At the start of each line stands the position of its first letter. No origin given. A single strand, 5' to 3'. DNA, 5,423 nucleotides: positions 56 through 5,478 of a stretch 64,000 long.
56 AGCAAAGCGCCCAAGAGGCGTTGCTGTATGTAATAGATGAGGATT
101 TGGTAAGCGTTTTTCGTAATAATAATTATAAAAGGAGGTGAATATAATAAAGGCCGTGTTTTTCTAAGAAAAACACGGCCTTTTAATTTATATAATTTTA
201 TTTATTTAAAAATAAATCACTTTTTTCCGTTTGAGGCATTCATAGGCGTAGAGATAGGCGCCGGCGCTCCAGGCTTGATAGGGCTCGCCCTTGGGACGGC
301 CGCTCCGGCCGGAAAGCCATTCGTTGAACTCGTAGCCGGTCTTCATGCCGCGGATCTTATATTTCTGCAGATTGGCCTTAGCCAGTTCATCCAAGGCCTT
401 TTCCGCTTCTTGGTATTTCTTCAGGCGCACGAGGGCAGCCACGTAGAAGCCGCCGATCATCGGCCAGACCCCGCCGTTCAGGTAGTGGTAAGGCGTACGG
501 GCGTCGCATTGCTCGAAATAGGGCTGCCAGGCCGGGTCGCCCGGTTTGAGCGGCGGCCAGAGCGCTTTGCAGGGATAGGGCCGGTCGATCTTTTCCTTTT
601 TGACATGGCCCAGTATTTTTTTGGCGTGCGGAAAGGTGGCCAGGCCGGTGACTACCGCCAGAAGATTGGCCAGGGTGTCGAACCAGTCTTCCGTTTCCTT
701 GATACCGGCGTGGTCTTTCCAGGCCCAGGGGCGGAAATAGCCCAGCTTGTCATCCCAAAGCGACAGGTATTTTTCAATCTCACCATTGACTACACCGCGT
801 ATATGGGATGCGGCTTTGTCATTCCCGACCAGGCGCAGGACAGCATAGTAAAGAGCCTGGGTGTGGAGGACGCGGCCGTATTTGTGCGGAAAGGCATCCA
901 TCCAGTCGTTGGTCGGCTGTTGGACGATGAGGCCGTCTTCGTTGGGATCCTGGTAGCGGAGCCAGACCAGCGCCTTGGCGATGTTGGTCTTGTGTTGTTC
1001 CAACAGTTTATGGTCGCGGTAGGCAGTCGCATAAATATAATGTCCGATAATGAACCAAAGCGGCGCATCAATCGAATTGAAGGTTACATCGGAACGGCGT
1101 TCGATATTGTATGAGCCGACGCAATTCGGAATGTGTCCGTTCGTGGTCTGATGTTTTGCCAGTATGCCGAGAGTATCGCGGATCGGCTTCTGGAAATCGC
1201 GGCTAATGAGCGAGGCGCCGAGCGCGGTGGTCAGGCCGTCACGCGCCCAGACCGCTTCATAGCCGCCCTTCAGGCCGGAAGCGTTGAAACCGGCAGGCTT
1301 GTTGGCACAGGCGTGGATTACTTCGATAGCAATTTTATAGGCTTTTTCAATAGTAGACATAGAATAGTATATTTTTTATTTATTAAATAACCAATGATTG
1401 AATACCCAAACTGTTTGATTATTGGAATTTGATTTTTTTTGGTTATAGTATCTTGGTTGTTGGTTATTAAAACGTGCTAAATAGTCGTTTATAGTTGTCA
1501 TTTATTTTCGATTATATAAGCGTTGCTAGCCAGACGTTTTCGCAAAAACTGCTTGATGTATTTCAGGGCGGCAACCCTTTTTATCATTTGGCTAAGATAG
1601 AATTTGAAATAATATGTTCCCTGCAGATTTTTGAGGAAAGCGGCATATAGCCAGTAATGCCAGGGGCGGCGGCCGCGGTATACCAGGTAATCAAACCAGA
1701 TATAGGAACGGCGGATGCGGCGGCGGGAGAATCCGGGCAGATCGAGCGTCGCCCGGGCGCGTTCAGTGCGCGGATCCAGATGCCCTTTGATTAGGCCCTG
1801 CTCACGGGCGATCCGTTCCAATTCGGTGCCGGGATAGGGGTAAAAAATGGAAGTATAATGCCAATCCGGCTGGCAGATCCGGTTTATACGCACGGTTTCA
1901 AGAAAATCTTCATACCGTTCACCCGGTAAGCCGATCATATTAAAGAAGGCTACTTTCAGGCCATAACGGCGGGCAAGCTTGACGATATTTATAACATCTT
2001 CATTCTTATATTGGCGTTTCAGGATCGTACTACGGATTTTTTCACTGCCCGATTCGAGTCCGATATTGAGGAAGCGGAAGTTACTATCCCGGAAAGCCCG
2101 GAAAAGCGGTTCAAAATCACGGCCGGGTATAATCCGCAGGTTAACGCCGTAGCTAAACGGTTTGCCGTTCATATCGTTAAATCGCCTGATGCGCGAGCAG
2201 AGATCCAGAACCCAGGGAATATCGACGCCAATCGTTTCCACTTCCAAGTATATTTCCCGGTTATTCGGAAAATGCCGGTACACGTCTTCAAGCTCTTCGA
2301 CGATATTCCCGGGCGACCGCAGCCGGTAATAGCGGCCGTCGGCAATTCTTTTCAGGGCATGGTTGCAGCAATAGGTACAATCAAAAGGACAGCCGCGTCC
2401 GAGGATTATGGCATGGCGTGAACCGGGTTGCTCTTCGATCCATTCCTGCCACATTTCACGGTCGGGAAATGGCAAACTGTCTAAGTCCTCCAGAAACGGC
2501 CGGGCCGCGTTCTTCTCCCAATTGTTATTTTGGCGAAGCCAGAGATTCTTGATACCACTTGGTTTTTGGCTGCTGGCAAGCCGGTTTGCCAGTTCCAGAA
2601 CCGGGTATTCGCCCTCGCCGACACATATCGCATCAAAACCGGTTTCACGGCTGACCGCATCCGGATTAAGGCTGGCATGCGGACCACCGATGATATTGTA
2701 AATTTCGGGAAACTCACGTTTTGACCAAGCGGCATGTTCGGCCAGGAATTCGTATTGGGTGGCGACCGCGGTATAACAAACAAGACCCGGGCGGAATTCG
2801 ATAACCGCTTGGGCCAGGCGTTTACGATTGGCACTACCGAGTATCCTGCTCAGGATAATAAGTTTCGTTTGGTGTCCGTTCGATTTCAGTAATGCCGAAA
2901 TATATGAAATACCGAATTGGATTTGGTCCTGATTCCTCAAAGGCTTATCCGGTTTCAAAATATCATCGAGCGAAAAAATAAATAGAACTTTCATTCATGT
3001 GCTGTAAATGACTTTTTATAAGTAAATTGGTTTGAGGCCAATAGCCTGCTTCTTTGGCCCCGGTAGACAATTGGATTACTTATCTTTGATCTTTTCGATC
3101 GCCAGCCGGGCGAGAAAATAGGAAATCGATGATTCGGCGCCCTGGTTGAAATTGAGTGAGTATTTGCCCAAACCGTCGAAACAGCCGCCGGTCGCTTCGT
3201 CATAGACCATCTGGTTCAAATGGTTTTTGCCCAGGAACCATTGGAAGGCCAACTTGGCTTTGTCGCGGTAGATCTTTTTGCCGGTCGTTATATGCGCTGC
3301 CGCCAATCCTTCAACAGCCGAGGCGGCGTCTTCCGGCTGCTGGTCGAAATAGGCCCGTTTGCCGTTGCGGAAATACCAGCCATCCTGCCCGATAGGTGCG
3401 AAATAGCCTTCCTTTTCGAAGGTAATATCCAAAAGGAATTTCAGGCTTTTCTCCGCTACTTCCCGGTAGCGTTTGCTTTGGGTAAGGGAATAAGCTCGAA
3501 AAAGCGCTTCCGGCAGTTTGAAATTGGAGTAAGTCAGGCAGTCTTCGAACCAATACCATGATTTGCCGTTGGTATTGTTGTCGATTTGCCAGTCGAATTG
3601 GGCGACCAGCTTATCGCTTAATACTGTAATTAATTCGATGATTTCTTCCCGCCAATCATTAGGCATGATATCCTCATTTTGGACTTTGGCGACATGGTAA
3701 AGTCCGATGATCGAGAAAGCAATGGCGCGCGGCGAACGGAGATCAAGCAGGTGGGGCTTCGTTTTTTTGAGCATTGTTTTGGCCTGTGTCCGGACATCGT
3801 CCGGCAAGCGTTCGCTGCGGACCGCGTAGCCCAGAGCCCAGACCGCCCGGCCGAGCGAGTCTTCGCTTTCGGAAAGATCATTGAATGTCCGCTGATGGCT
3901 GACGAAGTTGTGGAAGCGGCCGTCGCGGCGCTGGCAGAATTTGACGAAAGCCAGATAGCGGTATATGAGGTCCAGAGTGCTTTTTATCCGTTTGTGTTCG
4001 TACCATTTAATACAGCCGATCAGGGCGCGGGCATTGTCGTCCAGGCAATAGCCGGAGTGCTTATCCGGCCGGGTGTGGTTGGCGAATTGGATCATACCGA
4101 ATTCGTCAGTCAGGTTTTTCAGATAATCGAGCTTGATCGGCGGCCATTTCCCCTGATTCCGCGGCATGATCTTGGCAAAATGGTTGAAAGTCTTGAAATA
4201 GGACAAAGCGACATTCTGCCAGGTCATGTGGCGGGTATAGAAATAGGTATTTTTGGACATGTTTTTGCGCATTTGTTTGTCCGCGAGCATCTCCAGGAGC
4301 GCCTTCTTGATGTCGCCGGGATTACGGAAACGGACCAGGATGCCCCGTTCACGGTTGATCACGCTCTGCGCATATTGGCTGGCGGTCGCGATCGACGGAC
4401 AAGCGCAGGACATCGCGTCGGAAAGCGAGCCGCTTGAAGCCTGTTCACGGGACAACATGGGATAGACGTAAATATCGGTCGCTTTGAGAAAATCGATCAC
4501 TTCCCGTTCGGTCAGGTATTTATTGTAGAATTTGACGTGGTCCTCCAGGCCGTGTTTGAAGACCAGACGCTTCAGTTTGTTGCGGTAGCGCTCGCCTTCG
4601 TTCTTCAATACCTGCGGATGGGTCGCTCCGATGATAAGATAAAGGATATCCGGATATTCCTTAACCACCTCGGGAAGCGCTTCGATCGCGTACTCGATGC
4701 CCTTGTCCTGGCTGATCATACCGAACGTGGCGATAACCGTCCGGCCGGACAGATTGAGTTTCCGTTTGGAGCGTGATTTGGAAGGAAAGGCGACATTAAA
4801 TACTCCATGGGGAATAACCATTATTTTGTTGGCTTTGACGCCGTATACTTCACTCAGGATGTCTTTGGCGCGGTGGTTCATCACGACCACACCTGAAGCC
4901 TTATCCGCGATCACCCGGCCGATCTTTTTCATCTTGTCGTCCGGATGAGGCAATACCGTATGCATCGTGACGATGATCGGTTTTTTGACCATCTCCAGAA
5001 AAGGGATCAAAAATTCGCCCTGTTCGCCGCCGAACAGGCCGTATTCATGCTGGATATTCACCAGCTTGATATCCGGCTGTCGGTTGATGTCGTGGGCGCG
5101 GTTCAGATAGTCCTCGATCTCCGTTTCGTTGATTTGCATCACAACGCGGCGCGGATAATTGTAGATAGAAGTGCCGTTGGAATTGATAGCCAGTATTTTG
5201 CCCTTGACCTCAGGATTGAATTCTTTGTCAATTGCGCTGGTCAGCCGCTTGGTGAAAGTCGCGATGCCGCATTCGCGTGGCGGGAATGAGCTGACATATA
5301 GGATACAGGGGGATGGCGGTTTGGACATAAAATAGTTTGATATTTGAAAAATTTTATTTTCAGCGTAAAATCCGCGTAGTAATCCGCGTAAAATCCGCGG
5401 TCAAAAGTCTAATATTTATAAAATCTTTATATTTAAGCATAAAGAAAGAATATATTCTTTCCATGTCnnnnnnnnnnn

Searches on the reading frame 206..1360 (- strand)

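Call 78: search_protein_families(library=pfam, proteins=[window:206-1360:-], max_evalue=0.001)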
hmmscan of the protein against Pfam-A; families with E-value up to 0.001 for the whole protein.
window:206-1360:- (384 aa): 3 families
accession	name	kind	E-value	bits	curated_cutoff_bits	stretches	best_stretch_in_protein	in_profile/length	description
PF06202.20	GDE_C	-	1.1e-16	61.2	21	1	35-368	26-364/367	Amylo-alpha-1,6-glucosidase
PF12899.13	Glyco_hydro_100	-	1.4e-12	47.5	23.6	1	227-376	290-432/435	Alkaline and neutral invertase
PF22422.2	MGH1-like_GH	-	8.5e-08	32.6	27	1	176-365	191-356/356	Mannosylglycerate hydrolase MGH1-like glycoside hydrolase domain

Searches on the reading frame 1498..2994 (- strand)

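Call 78: search_protein_families(library=pfam, proteins=[window:1498-2994:-], max_evalue=0.001)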
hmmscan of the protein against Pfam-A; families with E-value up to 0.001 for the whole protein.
window:1498-2994:- (498 aa): 2 families
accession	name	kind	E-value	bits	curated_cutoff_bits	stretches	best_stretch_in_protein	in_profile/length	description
PF04055.27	Radical_SAM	-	3.6e-21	76.5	29.5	1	196-369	1-164/166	Radical SAM superfamily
PF02310.24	B12-binding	-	1e-14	54.8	32.1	1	22-135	10-120/121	B12 binding domain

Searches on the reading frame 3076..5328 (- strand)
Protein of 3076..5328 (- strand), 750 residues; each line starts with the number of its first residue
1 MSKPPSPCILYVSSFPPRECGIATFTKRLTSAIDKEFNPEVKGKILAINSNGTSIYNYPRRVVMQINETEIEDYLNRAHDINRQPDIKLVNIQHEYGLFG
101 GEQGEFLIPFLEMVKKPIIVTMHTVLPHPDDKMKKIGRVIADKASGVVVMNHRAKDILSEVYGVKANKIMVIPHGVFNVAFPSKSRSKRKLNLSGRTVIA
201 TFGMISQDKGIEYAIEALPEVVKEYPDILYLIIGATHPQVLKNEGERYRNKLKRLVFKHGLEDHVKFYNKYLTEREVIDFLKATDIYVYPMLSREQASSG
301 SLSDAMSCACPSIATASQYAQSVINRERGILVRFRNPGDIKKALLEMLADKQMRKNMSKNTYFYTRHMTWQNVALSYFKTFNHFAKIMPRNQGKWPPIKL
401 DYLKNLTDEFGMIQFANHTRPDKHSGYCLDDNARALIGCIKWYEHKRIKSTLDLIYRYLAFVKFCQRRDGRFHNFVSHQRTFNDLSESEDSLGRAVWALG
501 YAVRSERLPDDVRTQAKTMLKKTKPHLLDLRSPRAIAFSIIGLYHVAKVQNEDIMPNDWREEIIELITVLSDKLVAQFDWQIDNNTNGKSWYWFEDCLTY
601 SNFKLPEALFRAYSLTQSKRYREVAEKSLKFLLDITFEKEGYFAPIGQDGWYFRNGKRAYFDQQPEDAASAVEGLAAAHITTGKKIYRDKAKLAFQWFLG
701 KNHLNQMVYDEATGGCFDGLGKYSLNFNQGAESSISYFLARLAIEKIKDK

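Call 78: search_protein_families(library=pfam, proteins=[window:3076-5328:-], max_evalue=0.001)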
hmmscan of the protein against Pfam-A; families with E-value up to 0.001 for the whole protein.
window:3076-5328:- (750 aa): 3 families
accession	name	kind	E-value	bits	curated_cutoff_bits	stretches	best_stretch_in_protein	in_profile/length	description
PF00534.26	Glycos_transf_1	-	3.6e-24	85.6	26.4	1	186-362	4-170/172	Glycosyl transferases group 1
PF13692.12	Glyco_trans_1_4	-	3.1e-19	70.1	27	1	197-350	2-142/142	Glycosyl transferases group 1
PF13439.12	Glyco_transf_4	-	9.1e-07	29.5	28.5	1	115-176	96-166/170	Glycosyltransferase Family 4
